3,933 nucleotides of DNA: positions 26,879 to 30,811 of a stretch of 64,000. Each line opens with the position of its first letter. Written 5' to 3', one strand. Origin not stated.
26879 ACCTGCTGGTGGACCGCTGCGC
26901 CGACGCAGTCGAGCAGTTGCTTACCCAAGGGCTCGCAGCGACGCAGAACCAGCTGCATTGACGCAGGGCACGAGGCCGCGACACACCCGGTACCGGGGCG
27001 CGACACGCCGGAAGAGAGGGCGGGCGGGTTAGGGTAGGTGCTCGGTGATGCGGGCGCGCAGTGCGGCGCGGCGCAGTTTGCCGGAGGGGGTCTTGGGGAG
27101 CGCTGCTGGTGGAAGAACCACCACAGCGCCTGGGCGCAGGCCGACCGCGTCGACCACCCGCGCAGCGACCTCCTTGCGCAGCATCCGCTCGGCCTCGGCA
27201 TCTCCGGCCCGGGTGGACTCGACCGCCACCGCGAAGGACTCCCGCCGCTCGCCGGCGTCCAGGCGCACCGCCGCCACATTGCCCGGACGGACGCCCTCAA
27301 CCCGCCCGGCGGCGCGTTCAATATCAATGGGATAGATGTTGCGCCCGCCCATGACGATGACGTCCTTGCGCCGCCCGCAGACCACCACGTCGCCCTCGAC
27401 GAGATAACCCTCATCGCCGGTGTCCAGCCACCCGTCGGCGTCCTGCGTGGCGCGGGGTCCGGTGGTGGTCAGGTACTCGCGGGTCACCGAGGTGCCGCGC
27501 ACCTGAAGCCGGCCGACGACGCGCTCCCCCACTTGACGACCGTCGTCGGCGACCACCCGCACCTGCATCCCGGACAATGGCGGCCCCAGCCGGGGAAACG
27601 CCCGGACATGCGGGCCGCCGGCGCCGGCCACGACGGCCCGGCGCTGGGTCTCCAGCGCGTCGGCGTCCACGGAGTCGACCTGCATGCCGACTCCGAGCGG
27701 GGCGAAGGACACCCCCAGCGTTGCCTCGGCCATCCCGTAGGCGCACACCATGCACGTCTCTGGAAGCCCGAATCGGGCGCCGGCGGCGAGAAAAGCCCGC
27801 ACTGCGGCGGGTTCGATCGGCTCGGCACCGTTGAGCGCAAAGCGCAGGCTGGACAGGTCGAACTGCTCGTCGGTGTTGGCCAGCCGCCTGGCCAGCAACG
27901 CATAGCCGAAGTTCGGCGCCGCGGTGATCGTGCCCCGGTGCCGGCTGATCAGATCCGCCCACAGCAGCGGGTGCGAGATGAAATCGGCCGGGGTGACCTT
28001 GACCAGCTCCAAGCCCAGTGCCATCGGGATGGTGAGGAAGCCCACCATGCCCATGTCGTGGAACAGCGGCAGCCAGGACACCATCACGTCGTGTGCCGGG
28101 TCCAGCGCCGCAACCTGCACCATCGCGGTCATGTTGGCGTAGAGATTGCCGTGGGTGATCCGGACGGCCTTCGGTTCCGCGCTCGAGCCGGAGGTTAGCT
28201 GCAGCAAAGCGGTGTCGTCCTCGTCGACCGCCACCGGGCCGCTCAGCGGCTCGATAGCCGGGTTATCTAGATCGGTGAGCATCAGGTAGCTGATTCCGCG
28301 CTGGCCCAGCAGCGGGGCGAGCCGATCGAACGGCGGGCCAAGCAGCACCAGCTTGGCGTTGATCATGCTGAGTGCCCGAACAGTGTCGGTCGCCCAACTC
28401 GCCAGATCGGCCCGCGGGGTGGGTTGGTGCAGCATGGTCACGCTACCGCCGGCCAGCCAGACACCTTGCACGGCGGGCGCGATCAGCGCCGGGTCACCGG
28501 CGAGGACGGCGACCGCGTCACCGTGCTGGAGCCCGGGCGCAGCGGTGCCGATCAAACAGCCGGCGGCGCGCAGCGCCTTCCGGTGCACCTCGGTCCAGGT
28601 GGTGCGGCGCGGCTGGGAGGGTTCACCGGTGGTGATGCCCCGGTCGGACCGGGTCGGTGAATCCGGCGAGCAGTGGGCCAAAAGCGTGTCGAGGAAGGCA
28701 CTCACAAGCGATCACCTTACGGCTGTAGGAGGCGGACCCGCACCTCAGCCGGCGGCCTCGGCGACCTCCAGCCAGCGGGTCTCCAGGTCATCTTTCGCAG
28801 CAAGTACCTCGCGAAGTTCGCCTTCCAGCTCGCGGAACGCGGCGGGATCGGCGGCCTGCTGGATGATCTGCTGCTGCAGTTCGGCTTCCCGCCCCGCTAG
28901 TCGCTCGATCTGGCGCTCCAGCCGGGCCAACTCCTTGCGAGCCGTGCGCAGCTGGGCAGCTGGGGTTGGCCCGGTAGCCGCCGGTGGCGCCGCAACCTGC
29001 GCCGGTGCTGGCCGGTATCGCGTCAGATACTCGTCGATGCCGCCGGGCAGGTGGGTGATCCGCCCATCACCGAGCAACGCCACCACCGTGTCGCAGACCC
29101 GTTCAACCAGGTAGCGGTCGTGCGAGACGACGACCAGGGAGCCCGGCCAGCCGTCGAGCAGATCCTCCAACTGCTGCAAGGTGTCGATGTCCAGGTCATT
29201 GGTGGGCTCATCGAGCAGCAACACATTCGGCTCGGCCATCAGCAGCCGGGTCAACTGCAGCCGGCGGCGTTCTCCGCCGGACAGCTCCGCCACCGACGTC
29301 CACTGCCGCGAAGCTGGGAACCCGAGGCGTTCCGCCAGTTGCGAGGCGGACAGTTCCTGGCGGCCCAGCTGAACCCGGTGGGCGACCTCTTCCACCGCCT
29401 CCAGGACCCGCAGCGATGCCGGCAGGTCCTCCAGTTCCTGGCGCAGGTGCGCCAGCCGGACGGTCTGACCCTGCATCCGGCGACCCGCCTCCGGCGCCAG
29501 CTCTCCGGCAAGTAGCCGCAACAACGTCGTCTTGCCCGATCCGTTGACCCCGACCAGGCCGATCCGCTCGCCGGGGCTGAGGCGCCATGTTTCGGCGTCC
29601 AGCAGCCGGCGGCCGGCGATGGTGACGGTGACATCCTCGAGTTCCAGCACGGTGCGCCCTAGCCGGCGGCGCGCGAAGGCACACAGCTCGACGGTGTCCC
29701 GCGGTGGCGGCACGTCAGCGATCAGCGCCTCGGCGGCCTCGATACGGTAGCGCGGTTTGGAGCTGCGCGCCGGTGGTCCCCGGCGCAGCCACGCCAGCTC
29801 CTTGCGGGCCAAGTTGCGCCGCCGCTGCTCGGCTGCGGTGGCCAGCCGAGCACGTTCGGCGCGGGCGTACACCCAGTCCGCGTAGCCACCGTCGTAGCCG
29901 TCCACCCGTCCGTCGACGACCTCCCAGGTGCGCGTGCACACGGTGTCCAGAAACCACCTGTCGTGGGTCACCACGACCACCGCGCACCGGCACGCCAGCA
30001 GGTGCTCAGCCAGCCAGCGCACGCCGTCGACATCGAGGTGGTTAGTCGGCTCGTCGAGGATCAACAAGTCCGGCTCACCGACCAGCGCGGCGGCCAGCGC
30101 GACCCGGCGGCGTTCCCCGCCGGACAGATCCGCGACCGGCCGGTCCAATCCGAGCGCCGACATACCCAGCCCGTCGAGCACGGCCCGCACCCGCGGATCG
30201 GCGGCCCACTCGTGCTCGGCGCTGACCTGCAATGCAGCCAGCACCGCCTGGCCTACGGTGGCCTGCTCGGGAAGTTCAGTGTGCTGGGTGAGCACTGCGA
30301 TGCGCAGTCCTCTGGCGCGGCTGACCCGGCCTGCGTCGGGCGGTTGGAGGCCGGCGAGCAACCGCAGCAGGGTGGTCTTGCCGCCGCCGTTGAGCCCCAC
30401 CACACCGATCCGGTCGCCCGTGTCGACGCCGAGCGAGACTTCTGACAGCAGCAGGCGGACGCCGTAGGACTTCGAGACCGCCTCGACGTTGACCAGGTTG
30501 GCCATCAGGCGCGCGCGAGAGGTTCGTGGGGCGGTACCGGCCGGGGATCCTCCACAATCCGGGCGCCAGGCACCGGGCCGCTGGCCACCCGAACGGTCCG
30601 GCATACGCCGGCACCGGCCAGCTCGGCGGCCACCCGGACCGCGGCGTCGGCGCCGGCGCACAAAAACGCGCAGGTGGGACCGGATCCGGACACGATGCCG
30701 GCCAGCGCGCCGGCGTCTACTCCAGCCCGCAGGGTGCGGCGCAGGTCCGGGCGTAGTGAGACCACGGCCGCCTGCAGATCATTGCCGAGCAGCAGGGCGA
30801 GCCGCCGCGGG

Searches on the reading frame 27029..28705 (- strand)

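Call 61: search_protein_families(library=pfam, proteins=[window:27029-28705:-], max_evalue=0.00001)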
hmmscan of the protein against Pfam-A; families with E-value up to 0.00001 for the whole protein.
window:27029-28705:- (558 aa): 1 family
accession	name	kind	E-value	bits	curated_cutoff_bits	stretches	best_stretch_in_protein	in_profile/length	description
PF00501.34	AMP-binding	-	5.8e-50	170.6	29.9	1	31-412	18-384/384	AMP-binding enzyme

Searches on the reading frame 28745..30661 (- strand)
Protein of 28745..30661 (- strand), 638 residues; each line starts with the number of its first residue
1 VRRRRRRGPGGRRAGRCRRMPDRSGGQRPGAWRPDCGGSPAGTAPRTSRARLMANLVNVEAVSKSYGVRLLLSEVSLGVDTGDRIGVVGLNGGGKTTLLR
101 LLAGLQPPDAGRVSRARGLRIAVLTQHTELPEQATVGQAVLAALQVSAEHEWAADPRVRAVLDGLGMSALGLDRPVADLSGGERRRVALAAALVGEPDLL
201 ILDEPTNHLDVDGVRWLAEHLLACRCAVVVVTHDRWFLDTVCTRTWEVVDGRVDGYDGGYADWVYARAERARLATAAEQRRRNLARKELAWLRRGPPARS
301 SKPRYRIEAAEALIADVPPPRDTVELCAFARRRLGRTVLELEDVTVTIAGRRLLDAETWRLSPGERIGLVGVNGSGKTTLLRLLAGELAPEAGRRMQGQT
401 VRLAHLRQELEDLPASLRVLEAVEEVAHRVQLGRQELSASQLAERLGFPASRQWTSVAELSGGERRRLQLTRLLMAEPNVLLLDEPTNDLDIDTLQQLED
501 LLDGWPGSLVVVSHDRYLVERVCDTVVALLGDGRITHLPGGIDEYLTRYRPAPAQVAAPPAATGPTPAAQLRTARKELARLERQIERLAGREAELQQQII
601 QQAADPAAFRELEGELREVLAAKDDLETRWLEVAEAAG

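Call 61: search_protein_families(library=pfam, proteins=[window:28745-30661:-], max_evalue=0.00001)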
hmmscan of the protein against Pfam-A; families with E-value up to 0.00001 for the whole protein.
window:28745-30661:- (638 aa): 7 families
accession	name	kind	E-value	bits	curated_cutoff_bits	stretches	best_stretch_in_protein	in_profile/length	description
PF00005.33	ABC_tran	-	3.3e-54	183.6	25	2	72-207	1-137/137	ABC transporter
PF13304.12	AAA_21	-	1.4e-16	61.8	27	0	173-234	232-299/304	AAA domain, putative AbiEii toxin, Type IV TA system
PF02463.25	SMC_N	-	1.4e-06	28.3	40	0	179-239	137-203/220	RecF/RecN/SMC N terminal domain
PF13401.12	AAA_22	-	1.9e-06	28.6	27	0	369-504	10-113/130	AAA domain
PF12848.13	ABC_tran_Xtn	-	3.2e-06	27.6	25.9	0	247-313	2-70/85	ABC transporter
PF13238.12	AAA_18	-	6e-06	27.2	29.4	0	367-388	1-22/128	AAA domain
PF16326.10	ABC_tran_CTD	-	6.9e-06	26.6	32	1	574-635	6-69/69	ABC transporter C-terminal domain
